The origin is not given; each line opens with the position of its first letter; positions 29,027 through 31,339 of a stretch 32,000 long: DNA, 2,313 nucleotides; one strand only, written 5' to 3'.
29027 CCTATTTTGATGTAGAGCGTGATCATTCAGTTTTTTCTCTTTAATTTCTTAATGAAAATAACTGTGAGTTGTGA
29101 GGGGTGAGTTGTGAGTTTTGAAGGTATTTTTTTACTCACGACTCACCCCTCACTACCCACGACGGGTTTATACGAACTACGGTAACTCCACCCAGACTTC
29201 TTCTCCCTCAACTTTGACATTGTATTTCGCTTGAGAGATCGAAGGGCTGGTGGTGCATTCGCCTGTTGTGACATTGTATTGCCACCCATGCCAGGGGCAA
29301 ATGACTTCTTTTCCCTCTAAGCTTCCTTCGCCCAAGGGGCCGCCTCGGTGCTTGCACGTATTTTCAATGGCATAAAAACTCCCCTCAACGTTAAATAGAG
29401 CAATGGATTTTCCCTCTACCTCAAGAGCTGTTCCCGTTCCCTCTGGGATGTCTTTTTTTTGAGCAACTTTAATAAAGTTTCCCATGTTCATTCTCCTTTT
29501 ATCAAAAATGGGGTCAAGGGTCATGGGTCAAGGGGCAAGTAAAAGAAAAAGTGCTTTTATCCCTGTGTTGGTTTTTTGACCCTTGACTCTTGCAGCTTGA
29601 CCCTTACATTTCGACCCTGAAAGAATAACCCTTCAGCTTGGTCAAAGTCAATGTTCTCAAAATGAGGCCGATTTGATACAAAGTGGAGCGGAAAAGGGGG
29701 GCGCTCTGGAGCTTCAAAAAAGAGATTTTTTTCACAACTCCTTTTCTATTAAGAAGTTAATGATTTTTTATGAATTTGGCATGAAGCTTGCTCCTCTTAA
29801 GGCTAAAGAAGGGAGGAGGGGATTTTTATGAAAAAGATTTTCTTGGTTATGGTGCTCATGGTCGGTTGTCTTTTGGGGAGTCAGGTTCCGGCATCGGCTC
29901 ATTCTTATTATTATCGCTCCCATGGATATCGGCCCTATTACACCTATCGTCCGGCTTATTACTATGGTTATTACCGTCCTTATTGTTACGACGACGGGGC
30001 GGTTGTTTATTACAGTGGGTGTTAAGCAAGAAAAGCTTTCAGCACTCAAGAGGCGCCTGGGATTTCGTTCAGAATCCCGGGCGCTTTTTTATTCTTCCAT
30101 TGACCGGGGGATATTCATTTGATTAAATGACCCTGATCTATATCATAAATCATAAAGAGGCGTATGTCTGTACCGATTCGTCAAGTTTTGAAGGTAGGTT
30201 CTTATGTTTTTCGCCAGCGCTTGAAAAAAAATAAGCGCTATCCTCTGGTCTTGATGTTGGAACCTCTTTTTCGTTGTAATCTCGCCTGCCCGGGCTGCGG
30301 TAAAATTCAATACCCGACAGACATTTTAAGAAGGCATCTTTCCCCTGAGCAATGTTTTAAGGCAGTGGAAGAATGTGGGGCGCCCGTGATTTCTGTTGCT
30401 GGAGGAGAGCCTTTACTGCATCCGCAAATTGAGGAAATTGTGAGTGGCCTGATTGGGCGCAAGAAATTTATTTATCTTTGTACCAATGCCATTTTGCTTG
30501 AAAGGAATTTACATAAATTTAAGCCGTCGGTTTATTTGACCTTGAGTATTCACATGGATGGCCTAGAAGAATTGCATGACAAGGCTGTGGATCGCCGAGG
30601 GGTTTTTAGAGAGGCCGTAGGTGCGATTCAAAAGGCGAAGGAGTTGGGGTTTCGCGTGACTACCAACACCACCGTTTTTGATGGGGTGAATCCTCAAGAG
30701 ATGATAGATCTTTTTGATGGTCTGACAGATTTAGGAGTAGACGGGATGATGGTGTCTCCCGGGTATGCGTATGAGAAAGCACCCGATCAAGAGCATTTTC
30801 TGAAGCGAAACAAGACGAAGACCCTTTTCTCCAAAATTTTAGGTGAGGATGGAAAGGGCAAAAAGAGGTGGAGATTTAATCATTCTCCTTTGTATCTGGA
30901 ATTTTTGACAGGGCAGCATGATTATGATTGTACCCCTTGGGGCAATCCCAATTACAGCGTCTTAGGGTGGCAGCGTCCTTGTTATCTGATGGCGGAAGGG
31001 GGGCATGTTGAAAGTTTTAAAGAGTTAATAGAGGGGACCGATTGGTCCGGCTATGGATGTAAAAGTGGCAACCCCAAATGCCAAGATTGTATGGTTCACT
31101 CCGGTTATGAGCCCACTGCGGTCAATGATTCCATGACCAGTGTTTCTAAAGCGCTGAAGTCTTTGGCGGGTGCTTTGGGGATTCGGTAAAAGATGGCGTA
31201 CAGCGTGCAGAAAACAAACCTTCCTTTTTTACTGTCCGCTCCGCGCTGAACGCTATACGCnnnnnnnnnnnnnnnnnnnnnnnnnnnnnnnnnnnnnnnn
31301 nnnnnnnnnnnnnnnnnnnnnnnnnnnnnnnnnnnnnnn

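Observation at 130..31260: Five sequence-unrelated intergenic hairpin families built on one rule: inverted arrays of tandem 7-bp words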

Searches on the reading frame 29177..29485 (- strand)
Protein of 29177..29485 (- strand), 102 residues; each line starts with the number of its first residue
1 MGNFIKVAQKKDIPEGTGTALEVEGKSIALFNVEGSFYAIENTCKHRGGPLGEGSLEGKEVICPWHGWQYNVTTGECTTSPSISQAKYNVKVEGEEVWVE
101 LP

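Call 75: find_encoding_contigs(protein=window:29177-29485:-, flank=1500, max_places=10)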
Protein window:29177-29485:- (102 aa): 4 contigs read that carry it; 2 places shown.
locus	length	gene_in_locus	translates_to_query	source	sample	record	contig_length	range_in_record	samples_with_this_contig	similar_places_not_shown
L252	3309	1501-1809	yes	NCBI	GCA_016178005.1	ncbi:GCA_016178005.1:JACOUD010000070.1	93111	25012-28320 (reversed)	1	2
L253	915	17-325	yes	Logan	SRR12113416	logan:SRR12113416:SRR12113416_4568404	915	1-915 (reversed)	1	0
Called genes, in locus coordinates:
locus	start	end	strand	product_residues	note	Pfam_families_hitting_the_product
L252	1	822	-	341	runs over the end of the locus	PF04055:Radical_SAM, PF11946:DUF3463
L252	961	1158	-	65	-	-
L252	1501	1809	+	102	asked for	PF00355:Rieske, PF13806:Rieske_2, PF22543:Rieske_4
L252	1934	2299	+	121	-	-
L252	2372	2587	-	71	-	-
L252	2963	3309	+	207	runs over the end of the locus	PF01676:Metalloenzyme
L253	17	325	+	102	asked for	PF00355:Rieske, PF13806:Rieske_2, PF22543:Rieske_4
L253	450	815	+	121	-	-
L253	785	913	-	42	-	?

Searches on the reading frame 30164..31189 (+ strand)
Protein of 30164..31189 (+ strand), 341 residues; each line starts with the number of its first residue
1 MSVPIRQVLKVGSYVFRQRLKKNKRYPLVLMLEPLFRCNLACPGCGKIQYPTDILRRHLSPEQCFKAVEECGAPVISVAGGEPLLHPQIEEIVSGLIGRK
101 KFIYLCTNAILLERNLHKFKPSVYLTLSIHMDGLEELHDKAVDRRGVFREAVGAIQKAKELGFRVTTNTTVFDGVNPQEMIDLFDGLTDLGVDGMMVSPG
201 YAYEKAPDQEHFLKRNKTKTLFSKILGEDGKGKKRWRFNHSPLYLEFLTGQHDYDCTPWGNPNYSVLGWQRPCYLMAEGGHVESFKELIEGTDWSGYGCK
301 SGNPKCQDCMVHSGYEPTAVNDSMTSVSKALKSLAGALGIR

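Call 10: find_encoding_contigs(protein=window:30164-31189:+, flank=10000, max_places=6)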
Protein window:30164-31189:+ (341 aa): 3 contigs read that carry it; 2 places shown.
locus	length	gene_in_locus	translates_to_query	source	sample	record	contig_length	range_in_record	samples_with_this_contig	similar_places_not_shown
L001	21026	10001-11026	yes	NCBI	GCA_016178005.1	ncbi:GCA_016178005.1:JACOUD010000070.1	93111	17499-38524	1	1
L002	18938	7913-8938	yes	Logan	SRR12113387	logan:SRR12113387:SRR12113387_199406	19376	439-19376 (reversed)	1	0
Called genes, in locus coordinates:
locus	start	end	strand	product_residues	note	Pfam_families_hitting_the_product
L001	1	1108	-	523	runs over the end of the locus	PF01642:MM_CoA_mutase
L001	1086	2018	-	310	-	PF03308:MeaB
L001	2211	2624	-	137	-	PF02310:B12-binding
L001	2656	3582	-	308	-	-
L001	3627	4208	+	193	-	PF02390:Methyltransf_4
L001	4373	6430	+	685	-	PF01301:Glyco_hydro_35, PF02449:Glyco_hydro_42, PF22369:GLMA_2nd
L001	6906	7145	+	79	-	-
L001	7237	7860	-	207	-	PF01676:Metalloenzyme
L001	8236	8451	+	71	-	-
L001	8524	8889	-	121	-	-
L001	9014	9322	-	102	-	PF00355:Rieske, PF13806:Rieske_2, PF22543:Rieske_4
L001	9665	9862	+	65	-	-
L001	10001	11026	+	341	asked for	PF04055:Radical_SAM, PF11946:DUF3463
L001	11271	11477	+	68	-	-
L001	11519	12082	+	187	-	PF04542:Sigma70_r2 (weak), PF08281:Sigma70_r4_2, PF04545:Sigma70_r4 (weak)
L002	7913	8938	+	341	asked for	PF04055:Radical_SAM, PF11946:DUF3463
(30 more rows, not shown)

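Call 31: find_homologous_proteins(query=window:30164-31189:+, max_evalue=1e-60)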
Query window:30164-31189:+ (341 aa): 8000 proteins with E <= 1e-60 among 8000 candidates; the best 120 are listed.
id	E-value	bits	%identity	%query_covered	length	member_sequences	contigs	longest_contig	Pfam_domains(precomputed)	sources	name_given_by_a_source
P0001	6.7e-237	803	100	100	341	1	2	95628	PF04055.28,PF11946.14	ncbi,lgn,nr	ncbi:MAG: adenosyl-hopene transferase HpnH [Chlamydiae bacterium]|nr:adenosyl-hopene transferase Hpn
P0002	1.9e-199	680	82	100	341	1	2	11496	PF04055.28,PF11946.14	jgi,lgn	jgi:hopanoid biosynthesis associated radical SAM protein HpnH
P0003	2.2e-199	680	82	100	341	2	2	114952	PF04055.28,PF11946.14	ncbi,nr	ncbi:MAG: adenosyl-hopene transferase HpnH [Chlamydiae bacterium]|nr:adenosyl-hopene transferase Hpn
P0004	2.8e-194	663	80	100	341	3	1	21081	PF04055.28,PF11946.14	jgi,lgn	-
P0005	2.1e-186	637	78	100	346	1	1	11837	PF04055.28,PF11946.14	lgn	-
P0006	2.1e-185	634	77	99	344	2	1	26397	PF04055.28,PF11946.14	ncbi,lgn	-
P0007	6.8e-184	629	82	91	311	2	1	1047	PF04055.28,PF11946.14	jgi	jgi:hopanoid biosynthesis associated radical SAM protein HpnH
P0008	2.0e-177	608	73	100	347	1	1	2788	PF04055.28,PF11946.14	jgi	-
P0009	6.7e-172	590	70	100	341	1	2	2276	PF04055.28,PF11946.14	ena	-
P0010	1.1e-166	572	69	100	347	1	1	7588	PF04055.28,PF11946.14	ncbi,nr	ncbi:MAG: adenosyl-hopene transferase HpnH [Chlamydiota bacterium]|nr:adenosyl-hopene transferase Hp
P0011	1.6e-165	569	68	99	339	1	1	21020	PF04055.28,PF11946.14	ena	-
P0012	1.6e-162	559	68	99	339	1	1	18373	PF04055.28,PF11946.14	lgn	-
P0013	2.9e-162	558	66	100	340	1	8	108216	PF04055.28,PF11946.14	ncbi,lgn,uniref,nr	ncbi:adenosyl-hopene transferase HpnH [Oscillatoria salina]|uniref:adenosyl-hopene transferase HpnH 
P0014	3.4e-162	558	68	99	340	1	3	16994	PF04055.28,PF11946.14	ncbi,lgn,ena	-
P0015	7.5e-162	556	69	95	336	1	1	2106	PF04055.28,PF11946.14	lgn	-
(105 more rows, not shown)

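Call 32: find_encoding_contigs(protein=P0003, flank=10000, max_places=3)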
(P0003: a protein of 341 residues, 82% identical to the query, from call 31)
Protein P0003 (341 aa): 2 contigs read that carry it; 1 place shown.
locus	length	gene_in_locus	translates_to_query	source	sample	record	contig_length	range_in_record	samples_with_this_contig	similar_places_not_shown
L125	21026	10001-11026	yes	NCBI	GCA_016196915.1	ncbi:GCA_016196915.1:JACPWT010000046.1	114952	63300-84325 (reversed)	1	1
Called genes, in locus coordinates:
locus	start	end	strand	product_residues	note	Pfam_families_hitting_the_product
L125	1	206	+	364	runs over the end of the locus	PF01926:MMR_HSR1, PF02421:FeoB_N (weak), PF06071:YchF-GTPase_C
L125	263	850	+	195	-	PF00578:AhpC-TSA, PF08534:Redoxin, PF13905:Thioredoxin_8 (weak)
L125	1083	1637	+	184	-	PF01965:DJ-1_PfpI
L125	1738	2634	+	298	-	PF01545:Cation_efflux, PF16916:ZT_dimer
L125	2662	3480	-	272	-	PF01209:Ubie_methyltran (weak), PF13489:Methyltransf_23, PF05175:MTS, PF07021:MetW (weak), PF13847:Methyltransf_31, PF08241:Methyltransf_11, PF08242:Methyltransf_12, PF13649:Methyltransf_25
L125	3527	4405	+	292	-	PF01040:UbiA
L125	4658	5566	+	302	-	PF00535:Glycos_transf_2, PF13641:Glyco_tranf_2_3 (faint)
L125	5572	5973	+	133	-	PF00903:Glyoxalase, PF12681:Glyoxalase_2 (weak)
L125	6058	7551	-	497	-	PF13506:Glyco_transf_21, PF00535:Glycos_transf_2, PF13641:Glyco_tranf_2_3, PF13632:Glyco_trans_2_3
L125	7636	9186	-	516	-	PF03477:ATP-cone, PF13597:NRDD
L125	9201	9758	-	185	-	PF22769:DCD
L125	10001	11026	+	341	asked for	PF04055:Radical_SAM, PF11946:DUF3463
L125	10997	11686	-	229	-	-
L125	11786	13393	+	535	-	PF00493:MCM (weak), PF00004:AAA, PF07724:AAA_2, PF10431:ClpB_D2-small (faint)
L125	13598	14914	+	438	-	PF01743:PolyA_pol, PF12627:PolyA_pol_RNAbd, PF01966:HD (weak), PF13735:tRNA_NucTran2_2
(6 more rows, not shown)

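Call 33: find_encoding_contigs(protein=P0006, flank=10000, max_places=3)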
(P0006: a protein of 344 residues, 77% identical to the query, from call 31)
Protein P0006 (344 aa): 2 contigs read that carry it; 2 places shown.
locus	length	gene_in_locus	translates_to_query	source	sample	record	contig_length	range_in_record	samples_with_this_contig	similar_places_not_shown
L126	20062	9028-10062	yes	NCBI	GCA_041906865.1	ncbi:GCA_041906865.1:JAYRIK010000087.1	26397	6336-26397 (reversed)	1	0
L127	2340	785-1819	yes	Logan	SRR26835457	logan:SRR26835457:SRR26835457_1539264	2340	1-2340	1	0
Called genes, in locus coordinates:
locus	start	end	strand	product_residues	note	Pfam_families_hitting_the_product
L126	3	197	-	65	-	?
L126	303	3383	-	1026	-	PF08487:VIT, PF13519:VWA_2 (weak)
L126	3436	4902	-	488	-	PF13598:DUF4139 (weak)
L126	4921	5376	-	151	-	-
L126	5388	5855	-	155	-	-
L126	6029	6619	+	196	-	PF07638:Sigma70_ECF, PF04542:Sigma70_r2, PF08281:Sigma70_r4_2, PF04545:Sigma70_r4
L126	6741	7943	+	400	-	PF13490:zf-HC2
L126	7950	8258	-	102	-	PF00355:Rieske, PF13806:Rieske_2, PF22543:Rieske_4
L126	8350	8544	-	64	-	-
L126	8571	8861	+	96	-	-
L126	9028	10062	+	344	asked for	PF04055:Radical_SAM, PF11946:DUF3463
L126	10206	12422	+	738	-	PF05170:AsmA, PF05359:DUF748, PF27414:TP_0324_N (weak), PF05170:AsmA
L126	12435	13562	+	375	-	PF01476:LysM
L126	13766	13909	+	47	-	PF18930:DUF5679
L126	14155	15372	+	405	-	PF00334:NDK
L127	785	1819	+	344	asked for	PF04055:Radical_SAM, PF11946:DUF3463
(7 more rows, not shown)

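Call 34: find_encoding_contigs(protein=P0004, flank=10000, max_places=3)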
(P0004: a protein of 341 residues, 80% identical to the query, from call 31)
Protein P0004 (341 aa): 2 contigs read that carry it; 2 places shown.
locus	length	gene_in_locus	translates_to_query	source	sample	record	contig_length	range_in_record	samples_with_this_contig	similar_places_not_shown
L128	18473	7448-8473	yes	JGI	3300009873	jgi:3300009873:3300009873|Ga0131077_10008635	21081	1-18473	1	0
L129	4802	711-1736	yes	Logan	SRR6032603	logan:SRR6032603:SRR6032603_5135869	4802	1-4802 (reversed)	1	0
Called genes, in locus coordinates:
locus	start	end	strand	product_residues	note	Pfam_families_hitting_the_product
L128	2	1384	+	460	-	?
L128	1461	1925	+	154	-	-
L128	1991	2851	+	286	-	-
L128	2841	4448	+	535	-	PF03602:Cons_hypoth95 (faint), PF01555:N6_N4_Mtase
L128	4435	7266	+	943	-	PF04851:ResIII, PF18766:SWI2_SNF2 (weak), PF08722:Tn7_TnsA-like_N (faint)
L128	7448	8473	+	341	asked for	PF04055:Radical_SAM, PF11946:DUF3463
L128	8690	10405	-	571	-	-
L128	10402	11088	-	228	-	PF04542:Sigma70_r2, PF08281:Sigma70_r4_2, PF04545:Sigma70_r4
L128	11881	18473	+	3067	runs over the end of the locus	?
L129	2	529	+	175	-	?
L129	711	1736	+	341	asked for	PF04055:Radical_SAM, PF11946:DUF3463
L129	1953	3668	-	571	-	-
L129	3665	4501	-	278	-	PF04542:Sigma70_r2, PF08281:Sigma70_r4_2, PF04545:Sigma70_r4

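Call 66: find_encoding_contigs(protein=P0010, flank=10000, max_places=2)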
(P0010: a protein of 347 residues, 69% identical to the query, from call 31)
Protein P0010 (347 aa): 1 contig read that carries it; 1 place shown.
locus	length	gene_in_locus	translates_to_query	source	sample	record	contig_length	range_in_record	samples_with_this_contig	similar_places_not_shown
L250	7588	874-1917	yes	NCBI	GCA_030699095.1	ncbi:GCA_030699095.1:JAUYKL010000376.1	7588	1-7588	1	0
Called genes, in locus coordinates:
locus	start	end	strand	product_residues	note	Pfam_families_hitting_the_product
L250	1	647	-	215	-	PF07992:Pyr_redox_2 (faint), PF13738:Pyr_redox_3 (faint), PF00890:FAD_binding_2 (weak), PF01266:DAO, PF12831:FAD_oxidored, PF13450:NAD_binding_8, PF01593:Amino_oxidase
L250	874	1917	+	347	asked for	PF04055:Radical_SAM, PF11946:DUF3463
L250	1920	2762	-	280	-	PF00494:SQS_PSY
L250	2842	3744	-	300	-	PF00494:SQS_PSY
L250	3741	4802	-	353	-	PF08240:ADH_N, PF16912:Glu_dehyd_C, PF00107:ADH_zinc_N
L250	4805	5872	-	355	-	PF08240:ADH_N, PF16912:Glu_dehyd_C (weak), PF00107:ADH_zinc_N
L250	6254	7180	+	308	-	PF02445:NadA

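Call 67: find_encoding_contigs(protein=P0005, flank=10000, max_places=2)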
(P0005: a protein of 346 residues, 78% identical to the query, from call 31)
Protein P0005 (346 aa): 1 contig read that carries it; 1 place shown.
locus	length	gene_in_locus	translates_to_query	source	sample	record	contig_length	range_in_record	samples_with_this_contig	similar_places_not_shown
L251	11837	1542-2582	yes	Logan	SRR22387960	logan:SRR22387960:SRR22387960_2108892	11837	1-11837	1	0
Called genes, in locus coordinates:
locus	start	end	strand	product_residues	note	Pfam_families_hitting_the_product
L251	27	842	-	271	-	PF06691:DUF1189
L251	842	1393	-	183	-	PF01327:Pep_deformylase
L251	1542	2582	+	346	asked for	PF04055:Radical_SAM, PF11946:DUF3463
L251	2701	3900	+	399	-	PF01476:LysM, PF13505:OMP_b-brl (faint)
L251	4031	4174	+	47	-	PF18930:DUF5679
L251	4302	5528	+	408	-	PF00334:NDK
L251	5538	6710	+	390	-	PF00155:Aminotran_1_2, PF01041:DegT_DnrJ_EryC1 (weak)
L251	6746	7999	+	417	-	PF00180:Iso_dh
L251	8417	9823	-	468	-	-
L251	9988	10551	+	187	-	PF00578:AhpC-TSA, PF08534:Redoxin, PF10417:1-cysPrx_C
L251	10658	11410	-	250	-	PF04402:SIMPL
